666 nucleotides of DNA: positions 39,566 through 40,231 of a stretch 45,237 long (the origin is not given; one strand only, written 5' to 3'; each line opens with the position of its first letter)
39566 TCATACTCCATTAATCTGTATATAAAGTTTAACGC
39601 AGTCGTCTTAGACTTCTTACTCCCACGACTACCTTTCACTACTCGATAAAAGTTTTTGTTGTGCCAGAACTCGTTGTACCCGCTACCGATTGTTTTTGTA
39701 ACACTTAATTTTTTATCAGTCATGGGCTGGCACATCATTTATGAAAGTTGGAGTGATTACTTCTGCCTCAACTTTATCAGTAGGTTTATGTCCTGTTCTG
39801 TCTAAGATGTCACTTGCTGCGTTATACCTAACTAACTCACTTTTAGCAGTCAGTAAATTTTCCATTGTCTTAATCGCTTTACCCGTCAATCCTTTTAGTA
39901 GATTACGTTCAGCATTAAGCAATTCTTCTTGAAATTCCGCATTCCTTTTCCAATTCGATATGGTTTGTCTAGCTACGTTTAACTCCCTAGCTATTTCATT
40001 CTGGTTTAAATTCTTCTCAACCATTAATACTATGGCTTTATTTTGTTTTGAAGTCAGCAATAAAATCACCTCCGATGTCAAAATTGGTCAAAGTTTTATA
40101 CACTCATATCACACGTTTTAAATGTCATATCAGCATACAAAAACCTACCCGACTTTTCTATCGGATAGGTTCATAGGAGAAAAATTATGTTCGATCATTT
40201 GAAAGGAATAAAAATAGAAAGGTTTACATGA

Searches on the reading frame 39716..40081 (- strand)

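Call 35: search_protein_families(library=phrogs, proteins=[window:39716-40081:-], max_evalue=0.00001)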
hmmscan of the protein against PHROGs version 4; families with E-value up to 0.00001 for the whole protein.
window:39716-40081:- (121 aa): 3 families
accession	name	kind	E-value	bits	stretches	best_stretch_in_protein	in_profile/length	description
phrog_2538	-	head and packaging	5.3e-37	127.8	1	9-118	3-113/129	terminase small subunit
phrog_7344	-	head and packaging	9.2e-24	85.5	1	9-104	13-110/161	terminase small subunit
phrog_8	-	transcription regulation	1.5e-06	29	1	19-47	84-112/346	transcriptional regulator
